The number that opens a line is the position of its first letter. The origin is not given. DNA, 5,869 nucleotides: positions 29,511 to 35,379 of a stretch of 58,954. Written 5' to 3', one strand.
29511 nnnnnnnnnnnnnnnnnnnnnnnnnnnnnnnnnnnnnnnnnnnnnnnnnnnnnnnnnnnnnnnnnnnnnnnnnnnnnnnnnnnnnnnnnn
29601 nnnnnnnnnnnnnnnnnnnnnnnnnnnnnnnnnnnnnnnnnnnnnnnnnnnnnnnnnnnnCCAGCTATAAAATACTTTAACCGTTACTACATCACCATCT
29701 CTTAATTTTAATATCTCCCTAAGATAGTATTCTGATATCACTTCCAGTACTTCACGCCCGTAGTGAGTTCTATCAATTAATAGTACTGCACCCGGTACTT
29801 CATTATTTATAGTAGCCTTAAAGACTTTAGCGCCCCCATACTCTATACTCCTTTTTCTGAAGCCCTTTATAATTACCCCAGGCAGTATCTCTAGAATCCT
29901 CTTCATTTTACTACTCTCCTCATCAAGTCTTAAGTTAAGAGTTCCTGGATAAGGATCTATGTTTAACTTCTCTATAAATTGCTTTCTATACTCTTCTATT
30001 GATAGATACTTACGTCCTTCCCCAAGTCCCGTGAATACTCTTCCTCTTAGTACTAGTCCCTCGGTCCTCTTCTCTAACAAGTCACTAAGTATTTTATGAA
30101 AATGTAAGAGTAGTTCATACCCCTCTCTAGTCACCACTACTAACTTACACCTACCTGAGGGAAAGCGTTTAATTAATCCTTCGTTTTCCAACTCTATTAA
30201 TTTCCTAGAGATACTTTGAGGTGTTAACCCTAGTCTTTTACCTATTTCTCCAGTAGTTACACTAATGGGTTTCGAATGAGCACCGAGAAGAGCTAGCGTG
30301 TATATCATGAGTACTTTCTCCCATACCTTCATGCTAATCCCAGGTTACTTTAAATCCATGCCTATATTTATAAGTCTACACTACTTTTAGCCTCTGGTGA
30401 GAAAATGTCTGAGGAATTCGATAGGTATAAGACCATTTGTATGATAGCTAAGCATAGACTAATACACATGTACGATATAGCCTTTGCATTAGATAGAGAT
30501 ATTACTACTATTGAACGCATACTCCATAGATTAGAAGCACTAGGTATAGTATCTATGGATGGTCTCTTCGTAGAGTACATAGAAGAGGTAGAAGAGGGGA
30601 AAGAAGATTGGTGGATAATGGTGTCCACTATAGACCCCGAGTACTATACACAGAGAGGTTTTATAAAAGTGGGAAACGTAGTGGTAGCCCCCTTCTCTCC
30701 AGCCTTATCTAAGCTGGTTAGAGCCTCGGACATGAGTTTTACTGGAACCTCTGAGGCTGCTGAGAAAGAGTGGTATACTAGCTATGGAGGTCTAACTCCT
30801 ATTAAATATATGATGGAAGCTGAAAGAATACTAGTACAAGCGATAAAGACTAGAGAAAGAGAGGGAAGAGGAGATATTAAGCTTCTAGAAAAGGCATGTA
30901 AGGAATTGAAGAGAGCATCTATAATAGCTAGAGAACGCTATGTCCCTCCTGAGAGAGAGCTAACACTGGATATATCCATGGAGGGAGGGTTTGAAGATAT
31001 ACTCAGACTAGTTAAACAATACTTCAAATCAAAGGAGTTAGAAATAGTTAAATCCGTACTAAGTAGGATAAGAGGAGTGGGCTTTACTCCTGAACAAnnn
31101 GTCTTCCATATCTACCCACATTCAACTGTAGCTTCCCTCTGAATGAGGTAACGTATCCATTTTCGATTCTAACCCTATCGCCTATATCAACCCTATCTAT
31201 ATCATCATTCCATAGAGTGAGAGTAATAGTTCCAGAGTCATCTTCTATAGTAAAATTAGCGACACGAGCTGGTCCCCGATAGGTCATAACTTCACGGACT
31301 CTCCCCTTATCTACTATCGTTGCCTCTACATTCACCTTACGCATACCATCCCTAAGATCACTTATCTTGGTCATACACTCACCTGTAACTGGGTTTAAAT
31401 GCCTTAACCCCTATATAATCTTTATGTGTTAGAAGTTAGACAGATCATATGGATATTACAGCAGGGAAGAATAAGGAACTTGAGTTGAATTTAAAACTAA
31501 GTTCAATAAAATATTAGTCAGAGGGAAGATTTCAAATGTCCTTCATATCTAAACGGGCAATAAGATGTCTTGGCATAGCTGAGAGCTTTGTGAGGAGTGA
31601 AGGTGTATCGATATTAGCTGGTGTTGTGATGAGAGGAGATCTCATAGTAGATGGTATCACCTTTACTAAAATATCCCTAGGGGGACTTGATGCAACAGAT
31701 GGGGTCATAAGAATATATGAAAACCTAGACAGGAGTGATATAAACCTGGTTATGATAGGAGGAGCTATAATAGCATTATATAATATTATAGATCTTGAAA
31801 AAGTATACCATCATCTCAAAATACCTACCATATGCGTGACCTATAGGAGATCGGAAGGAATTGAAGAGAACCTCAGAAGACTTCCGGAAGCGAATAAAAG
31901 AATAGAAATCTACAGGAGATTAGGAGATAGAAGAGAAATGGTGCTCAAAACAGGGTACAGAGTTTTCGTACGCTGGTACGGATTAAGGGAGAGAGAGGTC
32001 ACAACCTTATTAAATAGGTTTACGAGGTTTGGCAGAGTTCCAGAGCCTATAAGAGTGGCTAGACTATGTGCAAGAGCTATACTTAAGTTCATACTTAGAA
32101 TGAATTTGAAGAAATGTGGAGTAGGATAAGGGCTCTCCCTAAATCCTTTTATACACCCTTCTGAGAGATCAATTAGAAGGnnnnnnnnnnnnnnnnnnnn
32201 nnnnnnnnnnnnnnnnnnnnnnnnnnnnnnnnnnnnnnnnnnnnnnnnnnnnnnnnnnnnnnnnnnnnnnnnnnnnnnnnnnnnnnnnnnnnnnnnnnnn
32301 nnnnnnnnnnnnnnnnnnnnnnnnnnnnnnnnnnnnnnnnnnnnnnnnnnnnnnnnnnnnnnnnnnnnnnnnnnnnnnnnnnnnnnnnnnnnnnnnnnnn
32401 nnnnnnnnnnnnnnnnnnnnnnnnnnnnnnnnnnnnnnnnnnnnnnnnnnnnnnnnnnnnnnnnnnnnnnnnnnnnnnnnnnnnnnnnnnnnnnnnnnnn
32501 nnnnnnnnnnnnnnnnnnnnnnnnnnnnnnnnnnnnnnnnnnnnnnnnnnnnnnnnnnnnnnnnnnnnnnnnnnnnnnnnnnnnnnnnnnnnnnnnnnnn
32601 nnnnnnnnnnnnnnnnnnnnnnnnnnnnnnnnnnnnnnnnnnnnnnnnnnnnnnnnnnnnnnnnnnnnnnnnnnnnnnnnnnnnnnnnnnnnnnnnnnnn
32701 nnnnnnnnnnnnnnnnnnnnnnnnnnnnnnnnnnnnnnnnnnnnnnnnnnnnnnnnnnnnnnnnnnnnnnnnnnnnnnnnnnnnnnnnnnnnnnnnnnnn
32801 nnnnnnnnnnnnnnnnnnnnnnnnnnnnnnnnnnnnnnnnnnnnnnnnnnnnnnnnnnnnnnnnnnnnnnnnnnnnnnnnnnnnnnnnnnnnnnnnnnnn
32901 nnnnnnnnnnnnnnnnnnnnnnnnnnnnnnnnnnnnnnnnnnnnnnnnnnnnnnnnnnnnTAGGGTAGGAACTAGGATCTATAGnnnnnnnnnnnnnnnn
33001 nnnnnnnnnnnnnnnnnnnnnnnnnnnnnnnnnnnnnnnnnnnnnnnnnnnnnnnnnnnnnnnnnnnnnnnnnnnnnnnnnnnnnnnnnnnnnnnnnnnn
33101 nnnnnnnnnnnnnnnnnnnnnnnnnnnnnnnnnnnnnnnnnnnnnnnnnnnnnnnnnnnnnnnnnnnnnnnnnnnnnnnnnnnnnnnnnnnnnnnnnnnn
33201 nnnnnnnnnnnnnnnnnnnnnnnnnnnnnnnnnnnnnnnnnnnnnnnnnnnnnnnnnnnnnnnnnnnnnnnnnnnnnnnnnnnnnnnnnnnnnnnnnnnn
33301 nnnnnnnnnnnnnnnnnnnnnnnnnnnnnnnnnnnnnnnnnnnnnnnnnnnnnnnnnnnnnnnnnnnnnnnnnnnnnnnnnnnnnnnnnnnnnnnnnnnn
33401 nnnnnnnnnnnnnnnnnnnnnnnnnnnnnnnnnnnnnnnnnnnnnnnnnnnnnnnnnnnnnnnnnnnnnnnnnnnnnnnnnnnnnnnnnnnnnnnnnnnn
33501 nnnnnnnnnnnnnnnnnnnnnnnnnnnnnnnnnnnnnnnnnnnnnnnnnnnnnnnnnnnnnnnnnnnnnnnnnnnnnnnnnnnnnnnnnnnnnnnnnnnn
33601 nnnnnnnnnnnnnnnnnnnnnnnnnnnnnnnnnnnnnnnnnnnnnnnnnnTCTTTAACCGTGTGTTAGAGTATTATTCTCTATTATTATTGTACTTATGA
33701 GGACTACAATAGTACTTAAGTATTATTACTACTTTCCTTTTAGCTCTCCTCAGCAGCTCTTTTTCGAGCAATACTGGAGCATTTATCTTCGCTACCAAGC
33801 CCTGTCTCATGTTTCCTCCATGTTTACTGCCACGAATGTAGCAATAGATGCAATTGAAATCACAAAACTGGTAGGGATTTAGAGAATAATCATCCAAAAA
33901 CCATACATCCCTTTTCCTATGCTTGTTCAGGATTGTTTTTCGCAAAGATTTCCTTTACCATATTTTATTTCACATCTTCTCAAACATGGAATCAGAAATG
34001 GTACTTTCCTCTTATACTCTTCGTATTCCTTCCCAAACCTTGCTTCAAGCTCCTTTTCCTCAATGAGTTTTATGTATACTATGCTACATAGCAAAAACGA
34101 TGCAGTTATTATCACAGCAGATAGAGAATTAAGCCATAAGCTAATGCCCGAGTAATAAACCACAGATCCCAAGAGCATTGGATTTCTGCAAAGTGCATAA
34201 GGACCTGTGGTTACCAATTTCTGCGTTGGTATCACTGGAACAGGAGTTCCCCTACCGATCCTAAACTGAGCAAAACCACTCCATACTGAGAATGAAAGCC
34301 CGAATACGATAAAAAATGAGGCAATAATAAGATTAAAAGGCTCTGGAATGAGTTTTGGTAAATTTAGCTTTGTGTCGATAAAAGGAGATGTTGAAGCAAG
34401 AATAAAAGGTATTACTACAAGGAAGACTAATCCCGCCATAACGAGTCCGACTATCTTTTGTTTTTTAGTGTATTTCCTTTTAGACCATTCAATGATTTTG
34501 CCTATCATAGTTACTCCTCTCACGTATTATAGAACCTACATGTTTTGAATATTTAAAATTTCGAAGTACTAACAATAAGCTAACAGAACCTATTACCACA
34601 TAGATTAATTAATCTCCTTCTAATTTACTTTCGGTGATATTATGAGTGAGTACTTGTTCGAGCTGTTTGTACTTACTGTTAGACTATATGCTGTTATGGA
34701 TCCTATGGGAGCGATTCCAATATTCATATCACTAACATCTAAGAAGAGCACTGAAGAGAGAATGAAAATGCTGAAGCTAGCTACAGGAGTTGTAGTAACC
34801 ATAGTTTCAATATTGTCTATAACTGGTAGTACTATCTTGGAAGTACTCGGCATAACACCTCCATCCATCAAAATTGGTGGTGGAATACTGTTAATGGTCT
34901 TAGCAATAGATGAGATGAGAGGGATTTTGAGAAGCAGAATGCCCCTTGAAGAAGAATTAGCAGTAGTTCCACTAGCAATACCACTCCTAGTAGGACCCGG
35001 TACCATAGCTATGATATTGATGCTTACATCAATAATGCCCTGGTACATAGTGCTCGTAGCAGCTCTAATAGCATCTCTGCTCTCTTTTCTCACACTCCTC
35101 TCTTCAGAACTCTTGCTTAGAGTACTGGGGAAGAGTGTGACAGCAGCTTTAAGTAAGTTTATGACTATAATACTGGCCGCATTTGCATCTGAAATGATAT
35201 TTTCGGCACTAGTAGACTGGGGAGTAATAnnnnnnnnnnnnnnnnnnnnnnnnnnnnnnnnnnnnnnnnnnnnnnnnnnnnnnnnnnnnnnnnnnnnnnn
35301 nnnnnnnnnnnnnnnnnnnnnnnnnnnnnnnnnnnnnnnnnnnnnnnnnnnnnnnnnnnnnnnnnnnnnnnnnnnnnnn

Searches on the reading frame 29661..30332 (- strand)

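Call 80: search_protein_families(library=pfam, proteins=[window:29661-30332:-], max_evalue=0.001)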
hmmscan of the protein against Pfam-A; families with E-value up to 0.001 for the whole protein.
window:29661-30332:- (224 aa): 4 families
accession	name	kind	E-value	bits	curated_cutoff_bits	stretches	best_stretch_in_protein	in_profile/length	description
PF01982.22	CTP-dep_RFKase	-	5.5e-40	136.5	25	1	99-220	1-121/121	Domain of unknown function DUF120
PF13545.12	HTH_Crp_2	-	8.8e-07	29.2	27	1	22-56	20-55/70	Crp-like helix-turn-helix domain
PF12802.13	MarR_2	-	9.5e-07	29.3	27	1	11-56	9-52/61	MarR family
PF01047.28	MarR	-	1.7e-05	25.1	24.6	1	20-59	15-52/59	MarR family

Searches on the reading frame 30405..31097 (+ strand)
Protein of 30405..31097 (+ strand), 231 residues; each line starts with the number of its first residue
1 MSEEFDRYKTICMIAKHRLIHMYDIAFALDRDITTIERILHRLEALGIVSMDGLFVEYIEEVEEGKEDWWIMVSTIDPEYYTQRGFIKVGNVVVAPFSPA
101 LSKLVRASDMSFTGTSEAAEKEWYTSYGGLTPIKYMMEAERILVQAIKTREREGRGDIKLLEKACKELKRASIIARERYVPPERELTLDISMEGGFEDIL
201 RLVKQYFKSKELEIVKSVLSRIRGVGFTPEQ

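Call 80: search_protein_families(library=pfam, proteins=[window:30405-31097:+], max_evalue=0.001)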
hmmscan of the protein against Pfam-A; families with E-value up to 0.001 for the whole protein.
window:30405-31097:+ (231 aa): 1 family
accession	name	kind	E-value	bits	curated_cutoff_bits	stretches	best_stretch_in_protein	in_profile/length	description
PF25212.1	HVO_A0114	-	0.00028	21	27.6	0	10-52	27-69/84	HVO_A0114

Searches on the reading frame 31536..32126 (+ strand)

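Call 79: search_protein_families(library=pfam, proteins=[window:31536-32126:+], max_evalue=0.001)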
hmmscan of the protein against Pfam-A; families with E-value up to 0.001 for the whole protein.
window:31536-32126:+ (197 aa): 1 family
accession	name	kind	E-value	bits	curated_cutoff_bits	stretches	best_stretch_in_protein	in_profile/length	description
PF01949.23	Endo_dU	-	9.2e-57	191.8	32.7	1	8-182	2-181/182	Endonuclease dU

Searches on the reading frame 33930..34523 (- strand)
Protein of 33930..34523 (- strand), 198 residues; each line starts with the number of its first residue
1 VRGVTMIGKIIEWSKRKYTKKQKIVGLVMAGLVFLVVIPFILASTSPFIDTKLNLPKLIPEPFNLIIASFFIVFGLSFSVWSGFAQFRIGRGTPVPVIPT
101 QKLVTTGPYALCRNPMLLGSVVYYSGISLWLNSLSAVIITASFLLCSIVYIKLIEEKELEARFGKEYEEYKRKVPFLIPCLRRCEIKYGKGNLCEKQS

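Call 79: search_protein_families(library=pfam, proteins=[window:33930-34523:-], max_evalue=0.001)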
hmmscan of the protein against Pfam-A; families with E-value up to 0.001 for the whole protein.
window:33930-34523:- (198 aa): 3 families
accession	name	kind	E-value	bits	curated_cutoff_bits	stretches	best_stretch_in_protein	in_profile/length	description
PF04191.18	PEMT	-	5.6e-14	52.9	25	1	66-165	4-104/105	Phospholipid methyltransferase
PF09843.14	DUF2070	-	0.00014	20.7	30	1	8-157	56-178/561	Predicted membrane protein (DUF2070)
PF01222.22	ERG4_ERG24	-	0.00087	18.6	27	0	101-178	349-427/432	Ergosterol biosynthesis ERG4/ERG24 family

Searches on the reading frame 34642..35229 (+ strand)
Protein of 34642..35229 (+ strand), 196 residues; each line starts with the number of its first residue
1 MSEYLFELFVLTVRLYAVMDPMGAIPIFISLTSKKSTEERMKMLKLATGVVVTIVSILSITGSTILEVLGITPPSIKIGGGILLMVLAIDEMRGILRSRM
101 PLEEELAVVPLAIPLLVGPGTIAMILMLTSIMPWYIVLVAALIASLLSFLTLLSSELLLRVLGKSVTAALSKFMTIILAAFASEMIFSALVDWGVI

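Call 80: search_protein_families(library=pfam, proteins=[window:34642-35229:+], max_evalue=0.001)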
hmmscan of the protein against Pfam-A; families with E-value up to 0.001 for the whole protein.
window:34642-35229:+ (196 aa): 1 family
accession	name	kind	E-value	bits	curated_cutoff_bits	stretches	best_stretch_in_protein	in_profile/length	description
PF01914.23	MarC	-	5.7e-36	124.3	23.9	1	8-192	4-201/203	MarC family integral membrane protein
